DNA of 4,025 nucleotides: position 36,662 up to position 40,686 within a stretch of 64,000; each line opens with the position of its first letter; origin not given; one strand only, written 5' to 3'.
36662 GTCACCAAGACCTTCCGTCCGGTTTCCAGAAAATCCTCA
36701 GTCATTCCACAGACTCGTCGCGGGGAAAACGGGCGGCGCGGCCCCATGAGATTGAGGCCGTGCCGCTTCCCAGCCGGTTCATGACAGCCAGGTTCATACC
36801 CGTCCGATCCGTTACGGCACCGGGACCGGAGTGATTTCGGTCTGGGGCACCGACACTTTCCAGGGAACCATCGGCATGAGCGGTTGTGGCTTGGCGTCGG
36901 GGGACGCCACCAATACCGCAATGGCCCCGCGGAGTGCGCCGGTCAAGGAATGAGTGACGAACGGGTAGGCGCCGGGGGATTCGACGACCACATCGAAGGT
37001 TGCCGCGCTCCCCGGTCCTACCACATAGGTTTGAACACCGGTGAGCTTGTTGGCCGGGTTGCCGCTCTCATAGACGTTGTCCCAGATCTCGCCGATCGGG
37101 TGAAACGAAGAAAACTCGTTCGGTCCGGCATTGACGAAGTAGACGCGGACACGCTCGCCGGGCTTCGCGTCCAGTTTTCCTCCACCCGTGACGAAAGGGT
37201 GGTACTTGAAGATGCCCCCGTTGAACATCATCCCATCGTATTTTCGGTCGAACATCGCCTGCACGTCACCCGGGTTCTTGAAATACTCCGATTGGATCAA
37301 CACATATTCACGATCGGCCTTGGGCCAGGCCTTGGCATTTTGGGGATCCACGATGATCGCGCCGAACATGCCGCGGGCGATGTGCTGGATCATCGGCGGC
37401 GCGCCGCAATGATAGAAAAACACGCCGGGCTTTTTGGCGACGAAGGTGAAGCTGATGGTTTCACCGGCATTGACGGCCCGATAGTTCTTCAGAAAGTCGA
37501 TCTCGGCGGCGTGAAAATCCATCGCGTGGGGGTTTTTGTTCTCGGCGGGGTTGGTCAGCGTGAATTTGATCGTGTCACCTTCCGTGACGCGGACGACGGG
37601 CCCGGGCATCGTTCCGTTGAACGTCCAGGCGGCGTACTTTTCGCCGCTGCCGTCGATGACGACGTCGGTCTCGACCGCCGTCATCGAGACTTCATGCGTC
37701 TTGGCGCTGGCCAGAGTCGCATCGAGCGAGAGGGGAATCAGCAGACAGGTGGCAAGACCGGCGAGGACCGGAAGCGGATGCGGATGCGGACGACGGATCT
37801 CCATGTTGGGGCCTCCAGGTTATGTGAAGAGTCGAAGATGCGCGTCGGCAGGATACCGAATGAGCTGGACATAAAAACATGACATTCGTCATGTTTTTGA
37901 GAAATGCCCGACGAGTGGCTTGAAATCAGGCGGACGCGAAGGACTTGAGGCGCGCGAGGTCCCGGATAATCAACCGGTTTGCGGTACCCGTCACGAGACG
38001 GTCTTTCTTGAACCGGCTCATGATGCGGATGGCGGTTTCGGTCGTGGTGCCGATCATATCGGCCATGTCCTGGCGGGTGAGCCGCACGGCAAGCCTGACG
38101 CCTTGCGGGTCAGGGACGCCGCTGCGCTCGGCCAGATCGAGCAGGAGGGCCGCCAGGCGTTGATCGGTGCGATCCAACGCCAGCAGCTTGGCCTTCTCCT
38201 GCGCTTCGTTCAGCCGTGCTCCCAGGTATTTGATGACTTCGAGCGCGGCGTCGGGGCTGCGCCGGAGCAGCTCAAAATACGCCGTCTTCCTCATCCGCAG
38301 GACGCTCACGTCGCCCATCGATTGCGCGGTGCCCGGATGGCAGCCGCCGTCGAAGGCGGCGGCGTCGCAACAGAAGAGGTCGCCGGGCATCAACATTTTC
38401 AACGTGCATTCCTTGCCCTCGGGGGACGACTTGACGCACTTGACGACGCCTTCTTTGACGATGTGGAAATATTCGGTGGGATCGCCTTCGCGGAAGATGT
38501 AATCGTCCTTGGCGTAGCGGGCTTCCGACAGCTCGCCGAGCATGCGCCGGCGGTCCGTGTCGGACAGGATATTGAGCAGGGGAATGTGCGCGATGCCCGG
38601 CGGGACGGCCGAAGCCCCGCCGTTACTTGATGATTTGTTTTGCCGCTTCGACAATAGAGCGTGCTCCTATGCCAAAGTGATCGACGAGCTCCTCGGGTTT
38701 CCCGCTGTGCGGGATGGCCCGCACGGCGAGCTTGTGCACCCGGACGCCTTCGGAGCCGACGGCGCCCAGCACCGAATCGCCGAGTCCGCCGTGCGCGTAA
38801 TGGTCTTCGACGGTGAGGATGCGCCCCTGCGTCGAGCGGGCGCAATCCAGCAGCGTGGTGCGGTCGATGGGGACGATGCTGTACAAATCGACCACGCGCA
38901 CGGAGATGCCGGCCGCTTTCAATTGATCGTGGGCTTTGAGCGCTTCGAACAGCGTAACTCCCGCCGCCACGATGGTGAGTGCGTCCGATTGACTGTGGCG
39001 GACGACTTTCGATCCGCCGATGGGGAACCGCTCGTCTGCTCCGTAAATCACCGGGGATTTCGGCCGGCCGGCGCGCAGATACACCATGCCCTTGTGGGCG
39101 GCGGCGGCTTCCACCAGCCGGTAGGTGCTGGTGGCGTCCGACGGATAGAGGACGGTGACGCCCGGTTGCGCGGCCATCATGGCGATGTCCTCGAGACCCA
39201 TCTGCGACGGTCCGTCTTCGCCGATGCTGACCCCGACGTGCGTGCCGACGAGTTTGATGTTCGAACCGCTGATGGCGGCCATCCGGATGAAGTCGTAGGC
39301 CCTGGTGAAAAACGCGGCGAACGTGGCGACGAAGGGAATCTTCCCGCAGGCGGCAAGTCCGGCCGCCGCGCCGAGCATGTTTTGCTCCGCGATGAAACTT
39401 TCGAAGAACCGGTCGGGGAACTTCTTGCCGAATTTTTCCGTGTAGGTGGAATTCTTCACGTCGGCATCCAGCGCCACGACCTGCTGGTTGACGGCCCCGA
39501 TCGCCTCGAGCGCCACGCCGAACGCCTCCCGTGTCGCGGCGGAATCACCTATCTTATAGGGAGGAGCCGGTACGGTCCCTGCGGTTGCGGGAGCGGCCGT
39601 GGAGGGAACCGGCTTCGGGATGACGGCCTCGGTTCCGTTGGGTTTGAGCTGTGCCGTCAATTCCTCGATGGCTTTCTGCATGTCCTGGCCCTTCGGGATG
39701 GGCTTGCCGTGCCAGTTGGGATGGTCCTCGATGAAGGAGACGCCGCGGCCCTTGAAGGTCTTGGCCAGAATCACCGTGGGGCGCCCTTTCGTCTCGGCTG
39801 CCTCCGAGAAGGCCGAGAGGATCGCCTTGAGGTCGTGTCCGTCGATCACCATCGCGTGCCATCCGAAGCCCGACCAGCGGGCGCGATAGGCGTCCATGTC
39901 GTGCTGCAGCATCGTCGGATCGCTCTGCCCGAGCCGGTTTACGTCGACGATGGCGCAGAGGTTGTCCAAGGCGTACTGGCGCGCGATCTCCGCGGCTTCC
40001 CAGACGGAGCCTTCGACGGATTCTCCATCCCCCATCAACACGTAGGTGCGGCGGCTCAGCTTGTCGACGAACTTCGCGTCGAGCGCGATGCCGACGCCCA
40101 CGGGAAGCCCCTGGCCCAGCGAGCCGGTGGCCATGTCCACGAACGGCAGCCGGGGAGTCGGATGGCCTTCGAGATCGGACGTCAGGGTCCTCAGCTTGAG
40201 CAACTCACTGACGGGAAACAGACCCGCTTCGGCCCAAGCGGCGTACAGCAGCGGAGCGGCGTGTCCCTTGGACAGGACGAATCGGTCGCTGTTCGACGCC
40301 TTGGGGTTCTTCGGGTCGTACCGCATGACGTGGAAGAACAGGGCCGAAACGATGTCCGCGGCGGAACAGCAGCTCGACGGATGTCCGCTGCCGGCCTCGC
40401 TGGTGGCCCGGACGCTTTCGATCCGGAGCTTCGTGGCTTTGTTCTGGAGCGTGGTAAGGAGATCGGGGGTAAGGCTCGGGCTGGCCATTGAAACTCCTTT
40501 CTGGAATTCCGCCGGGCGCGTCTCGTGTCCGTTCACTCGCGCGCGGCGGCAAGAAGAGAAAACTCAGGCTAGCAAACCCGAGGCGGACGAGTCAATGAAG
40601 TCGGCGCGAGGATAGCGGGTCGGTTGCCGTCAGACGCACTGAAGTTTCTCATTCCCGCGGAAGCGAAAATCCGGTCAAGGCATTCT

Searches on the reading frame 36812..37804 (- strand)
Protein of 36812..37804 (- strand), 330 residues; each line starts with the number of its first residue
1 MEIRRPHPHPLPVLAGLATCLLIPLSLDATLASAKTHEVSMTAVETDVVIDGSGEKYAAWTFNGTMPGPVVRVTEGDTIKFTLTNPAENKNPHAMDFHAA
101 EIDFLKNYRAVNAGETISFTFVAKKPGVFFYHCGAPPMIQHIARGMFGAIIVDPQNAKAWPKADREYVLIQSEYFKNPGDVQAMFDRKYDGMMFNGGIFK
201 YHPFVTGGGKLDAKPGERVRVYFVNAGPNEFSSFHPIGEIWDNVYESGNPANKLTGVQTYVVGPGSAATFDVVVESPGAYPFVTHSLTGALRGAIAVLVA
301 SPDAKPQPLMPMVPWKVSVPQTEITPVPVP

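Call 86: search_protein_families(library=pfam, proteins=[window:36812-37804:-], max_evalue=0.00001)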
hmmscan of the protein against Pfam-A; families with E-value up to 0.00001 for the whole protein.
window:36812-37804:- (330 aa): 2 families
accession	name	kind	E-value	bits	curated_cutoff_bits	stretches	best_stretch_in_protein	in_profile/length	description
PF07732.21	Cu-oxidase_3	-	6.3e-14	52.5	21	1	54-156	12-118/119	Multicopper oxidase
PF07731.20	Cu-oxidase_2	-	1.9e-10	41.1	20.4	1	60-155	22-136/137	Multicopper oxidase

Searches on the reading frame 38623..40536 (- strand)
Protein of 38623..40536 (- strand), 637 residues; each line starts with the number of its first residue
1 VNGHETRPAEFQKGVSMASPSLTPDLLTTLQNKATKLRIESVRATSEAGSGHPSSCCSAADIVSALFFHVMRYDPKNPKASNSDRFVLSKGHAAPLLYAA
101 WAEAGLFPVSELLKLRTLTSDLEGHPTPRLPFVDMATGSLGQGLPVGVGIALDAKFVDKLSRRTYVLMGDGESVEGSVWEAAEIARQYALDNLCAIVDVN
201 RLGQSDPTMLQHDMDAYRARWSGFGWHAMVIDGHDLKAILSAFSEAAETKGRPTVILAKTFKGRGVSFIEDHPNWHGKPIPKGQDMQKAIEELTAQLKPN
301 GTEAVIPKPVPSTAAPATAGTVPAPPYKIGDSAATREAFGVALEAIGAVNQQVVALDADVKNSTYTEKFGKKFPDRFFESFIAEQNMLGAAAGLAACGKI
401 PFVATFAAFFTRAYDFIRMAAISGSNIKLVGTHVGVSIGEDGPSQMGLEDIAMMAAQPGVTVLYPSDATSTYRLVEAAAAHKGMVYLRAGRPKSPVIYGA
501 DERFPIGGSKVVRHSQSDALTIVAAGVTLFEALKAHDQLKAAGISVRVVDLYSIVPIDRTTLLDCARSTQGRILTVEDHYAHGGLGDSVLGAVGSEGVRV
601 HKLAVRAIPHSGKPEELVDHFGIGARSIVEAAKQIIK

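Call 86: search_protein_families(library=pfam, proteins=[window:38623-40536:-], max_evalue=0.00001)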
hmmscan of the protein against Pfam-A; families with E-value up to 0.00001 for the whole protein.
window:38623-40536:- (637 aa): 4 families
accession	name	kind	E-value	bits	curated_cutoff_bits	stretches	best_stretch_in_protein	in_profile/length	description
PF02779.29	Transket_pyr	-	1.7e-48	165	27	1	333-493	3-171/174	Transketolase, pyrimidine binding domain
PF00456.26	Transketolase_N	-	7.3e-46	157.1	22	1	33-282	5-265/334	Transketolase, thiamine diphosphate binding domain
PF02780.25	Transketolase_C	-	1.5e-24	86.7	25.9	1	510-628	2-124/124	Transketolase, C-terminal domain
PF00676.26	E1_dh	-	1.3e-09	38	22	1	137-262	100-226/300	Dehydrogenase E1 component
